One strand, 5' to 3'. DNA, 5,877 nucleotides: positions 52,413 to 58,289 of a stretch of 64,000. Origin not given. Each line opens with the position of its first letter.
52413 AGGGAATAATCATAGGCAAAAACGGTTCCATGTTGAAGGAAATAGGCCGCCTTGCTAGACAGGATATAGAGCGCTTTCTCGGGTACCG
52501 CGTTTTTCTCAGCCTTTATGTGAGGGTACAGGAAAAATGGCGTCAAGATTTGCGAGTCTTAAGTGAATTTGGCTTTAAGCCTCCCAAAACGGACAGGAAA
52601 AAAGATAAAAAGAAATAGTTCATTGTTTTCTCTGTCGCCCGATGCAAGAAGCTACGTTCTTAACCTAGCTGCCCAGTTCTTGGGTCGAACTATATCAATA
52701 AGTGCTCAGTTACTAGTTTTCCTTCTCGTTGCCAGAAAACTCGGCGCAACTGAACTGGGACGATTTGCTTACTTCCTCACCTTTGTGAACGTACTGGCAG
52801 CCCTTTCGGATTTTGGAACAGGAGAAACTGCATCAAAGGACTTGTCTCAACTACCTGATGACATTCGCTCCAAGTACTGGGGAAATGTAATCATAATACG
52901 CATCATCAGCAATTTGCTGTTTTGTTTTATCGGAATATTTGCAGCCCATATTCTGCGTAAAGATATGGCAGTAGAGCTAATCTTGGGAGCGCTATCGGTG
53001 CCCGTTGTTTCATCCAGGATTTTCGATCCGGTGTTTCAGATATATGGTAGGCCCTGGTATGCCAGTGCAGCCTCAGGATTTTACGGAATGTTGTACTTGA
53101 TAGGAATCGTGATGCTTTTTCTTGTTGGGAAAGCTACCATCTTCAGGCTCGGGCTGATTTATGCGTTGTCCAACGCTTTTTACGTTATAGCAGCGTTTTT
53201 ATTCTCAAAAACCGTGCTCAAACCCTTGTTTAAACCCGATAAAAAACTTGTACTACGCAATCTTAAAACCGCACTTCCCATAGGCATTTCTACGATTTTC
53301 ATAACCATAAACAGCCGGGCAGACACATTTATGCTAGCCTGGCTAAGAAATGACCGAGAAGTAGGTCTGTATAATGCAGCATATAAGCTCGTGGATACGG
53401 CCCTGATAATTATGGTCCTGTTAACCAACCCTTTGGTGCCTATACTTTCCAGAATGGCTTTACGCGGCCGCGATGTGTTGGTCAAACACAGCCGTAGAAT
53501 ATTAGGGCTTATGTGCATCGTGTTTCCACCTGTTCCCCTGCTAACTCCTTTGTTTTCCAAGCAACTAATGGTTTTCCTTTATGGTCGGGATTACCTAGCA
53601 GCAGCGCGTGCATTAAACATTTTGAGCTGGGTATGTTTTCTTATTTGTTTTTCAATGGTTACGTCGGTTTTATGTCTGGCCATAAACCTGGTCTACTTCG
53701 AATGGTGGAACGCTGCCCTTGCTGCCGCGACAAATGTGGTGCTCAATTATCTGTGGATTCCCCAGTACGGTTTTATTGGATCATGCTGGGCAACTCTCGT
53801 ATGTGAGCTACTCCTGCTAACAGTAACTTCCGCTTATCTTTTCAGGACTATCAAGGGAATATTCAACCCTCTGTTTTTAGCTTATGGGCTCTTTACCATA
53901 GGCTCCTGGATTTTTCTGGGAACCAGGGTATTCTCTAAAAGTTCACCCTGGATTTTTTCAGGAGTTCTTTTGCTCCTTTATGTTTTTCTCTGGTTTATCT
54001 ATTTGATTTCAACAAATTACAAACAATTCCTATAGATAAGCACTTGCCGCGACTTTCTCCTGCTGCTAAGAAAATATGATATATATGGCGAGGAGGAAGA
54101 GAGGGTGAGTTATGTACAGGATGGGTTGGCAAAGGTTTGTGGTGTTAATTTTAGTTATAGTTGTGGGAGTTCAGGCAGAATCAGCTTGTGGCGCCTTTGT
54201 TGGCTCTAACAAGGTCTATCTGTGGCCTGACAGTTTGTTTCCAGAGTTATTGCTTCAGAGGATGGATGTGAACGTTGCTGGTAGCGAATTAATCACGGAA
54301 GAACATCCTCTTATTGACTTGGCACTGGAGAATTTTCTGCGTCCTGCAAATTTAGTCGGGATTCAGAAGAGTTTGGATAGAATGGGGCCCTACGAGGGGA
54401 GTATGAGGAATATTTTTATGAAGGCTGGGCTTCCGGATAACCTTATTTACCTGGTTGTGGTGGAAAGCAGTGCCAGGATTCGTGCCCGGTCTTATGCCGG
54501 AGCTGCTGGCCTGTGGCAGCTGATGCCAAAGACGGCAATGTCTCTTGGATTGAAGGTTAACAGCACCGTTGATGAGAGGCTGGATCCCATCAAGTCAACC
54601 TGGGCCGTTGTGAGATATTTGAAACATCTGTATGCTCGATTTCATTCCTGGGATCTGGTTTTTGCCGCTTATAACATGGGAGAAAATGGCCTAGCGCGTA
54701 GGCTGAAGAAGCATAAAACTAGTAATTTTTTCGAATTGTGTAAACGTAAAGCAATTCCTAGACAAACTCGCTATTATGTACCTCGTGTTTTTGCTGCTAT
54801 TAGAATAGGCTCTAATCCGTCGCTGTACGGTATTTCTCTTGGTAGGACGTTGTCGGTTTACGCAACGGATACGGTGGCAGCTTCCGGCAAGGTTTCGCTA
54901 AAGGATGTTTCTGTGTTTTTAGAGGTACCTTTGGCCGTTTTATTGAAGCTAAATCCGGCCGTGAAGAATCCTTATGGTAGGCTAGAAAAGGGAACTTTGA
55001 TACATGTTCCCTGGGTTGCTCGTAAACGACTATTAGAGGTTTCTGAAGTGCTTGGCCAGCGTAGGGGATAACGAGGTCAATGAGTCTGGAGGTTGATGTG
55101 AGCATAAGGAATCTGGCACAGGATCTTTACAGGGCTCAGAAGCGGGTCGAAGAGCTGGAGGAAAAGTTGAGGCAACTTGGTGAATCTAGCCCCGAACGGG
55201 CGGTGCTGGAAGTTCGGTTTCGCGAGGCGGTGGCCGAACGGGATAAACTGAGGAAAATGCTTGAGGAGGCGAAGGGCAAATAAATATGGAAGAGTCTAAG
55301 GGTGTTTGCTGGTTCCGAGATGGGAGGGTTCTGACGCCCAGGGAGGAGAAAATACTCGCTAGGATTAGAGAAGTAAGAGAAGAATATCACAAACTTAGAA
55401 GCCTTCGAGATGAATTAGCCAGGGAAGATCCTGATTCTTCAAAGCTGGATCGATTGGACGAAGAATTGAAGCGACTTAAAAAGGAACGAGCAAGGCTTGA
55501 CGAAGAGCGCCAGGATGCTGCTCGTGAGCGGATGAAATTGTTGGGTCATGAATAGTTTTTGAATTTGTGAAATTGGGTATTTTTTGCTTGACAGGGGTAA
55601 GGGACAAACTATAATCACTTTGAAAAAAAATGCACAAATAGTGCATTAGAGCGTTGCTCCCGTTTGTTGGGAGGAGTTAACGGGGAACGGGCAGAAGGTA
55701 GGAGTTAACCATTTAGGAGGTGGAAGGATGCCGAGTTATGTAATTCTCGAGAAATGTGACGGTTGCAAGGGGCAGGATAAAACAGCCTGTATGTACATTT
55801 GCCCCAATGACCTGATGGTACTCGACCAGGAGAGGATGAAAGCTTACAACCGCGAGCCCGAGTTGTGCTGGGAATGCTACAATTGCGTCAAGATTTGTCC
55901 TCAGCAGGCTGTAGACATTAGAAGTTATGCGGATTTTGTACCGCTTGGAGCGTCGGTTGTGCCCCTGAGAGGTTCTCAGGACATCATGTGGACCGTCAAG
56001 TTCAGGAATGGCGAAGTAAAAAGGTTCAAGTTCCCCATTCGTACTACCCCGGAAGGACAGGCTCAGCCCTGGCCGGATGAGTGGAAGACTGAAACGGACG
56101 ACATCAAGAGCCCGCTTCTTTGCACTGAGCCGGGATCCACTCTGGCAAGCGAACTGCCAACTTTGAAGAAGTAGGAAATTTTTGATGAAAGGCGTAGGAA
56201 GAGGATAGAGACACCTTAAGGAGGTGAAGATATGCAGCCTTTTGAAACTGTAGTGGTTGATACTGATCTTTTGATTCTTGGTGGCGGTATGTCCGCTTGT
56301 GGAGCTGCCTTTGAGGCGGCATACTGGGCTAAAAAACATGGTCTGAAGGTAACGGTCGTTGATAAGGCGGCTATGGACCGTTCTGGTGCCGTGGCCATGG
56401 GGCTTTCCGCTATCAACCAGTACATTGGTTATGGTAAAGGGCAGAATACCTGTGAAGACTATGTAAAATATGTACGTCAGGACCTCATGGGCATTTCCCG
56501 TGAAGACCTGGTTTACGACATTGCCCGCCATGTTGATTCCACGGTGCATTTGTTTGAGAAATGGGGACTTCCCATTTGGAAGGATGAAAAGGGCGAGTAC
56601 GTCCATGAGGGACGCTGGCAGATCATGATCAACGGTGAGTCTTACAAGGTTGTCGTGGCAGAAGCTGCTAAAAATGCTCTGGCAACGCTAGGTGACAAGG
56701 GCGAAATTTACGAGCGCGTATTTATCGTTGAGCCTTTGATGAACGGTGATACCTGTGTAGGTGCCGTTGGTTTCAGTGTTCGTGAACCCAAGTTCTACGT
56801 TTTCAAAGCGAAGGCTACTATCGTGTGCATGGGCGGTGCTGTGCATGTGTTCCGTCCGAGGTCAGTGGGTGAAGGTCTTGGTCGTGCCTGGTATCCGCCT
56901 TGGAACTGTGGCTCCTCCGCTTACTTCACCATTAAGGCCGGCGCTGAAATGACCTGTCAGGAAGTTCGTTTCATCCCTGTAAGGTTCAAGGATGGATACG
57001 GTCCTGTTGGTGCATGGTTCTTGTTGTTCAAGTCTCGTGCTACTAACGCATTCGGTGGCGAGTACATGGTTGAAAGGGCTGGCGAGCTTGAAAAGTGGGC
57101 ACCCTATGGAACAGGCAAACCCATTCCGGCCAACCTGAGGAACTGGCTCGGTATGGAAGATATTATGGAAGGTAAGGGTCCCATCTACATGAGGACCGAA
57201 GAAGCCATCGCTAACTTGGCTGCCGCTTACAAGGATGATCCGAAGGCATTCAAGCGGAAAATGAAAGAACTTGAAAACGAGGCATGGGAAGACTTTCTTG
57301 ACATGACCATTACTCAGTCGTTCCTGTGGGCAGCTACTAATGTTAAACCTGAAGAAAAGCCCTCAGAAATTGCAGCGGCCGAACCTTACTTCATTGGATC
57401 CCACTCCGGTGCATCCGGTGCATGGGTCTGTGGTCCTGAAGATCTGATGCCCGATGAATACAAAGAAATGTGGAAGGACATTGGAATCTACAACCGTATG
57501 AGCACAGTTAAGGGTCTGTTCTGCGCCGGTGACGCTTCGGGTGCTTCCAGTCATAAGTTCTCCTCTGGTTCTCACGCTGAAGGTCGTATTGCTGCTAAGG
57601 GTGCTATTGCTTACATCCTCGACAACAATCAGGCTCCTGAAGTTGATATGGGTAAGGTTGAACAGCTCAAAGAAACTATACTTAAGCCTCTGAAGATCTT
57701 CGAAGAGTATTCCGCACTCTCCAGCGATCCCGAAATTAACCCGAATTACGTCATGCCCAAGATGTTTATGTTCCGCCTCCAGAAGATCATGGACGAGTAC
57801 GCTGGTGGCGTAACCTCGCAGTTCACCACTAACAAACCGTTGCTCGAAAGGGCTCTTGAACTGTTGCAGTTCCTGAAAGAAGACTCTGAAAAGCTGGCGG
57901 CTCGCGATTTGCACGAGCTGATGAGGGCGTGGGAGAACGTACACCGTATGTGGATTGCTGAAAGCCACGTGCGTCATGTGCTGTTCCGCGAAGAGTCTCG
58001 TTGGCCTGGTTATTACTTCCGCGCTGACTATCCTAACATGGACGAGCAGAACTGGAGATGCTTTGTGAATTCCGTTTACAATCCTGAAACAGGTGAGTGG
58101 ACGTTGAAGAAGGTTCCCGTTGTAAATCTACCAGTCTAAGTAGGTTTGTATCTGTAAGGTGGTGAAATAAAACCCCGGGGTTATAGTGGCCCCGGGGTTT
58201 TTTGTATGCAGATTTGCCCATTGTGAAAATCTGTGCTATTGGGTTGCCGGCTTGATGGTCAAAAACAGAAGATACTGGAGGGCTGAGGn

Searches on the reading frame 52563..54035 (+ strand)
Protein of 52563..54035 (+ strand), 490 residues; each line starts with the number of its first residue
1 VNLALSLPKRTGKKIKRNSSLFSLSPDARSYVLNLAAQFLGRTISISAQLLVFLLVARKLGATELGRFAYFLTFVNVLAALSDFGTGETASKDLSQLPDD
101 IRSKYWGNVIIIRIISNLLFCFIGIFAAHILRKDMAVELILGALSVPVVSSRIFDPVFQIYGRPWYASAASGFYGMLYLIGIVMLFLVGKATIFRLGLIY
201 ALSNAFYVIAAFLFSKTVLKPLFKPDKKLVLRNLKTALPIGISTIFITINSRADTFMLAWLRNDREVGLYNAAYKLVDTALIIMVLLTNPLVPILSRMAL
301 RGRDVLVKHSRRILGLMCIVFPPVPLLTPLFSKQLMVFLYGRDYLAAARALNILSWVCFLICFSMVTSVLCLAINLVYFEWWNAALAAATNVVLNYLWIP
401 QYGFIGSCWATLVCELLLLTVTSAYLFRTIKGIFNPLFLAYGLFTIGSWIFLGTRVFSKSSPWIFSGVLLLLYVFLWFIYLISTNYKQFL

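Call 76: search_protein_families(library=pfam, proteins=[window:52563-54035:+], max_evalue=0.00001)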
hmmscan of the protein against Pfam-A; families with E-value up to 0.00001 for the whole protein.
window:52563-54035:+ (490 aa): 2 families
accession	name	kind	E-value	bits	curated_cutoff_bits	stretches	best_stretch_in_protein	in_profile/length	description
PF01943.22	Polysacc_synt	-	2.6e-27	96.4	28.2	1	38-298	8-273/274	Polysaccharide biosynthesis protein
PF13440.11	Polysacc_synt_3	-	4.1e-10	39.8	23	1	56-347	2-291/293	Polysaccharide biosynthesis protein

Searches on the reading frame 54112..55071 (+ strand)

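Call 78: search_protein_families(library=pfam, proteins=[window:54112-55071:+], max_evalue=0.00001)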
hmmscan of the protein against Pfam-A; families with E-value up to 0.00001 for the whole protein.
window:54112-55071:+ (319 aa): 1 family
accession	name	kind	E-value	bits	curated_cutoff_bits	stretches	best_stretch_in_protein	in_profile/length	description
PF01464.25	SLT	-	2.7e-23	82.2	21.3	1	108-206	14-113/117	Transglycosylase SLT domain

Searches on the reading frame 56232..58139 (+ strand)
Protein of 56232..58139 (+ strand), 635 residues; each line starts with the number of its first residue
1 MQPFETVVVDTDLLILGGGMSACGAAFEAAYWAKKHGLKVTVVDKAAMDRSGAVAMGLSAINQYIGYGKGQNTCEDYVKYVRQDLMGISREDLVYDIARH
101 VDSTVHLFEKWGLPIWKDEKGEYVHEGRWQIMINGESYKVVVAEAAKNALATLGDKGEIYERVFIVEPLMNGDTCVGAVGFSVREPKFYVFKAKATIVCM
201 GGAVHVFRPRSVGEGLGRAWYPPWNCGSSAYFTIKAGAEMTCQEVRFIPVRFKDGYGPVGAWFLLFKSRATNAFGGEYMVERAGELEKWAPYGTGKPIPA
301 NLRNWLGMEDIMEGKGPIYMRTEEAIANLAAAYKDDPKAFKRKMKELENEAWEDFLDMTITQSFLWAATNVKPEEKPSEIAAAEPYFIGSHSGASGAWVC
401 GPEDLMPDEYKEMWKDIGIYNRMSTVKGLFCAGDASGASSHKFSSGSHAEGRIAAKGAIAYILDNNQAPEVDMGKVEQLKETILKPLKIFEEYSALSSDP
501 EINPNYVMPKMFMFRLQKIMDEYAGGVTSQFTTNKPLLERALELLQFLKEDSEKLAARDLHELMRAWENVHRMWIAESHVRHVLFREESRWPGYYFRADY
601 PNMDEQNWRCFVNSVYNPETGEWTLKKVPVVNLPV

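Call 76: search_protein_families(library=pfam, proteins=[window:56232-58139:+], max_evalue=0.00001)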
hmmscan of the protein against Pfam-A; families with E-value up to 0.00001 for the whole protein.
window:56232-58139:+ (635 aa): 2 families
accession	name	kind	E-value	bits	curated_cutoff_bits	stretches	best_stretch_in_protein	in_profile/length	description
PF00890.30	FAD_binding_2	-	1.2e-11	44.9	20.4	1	12-249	1-254/414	FAD binding domain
PF02910.25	Succ_DH_flav_C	-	3.9e-08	33.8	20.8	1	515-631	3-117/130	Fumarate reductase flavoprotein C-term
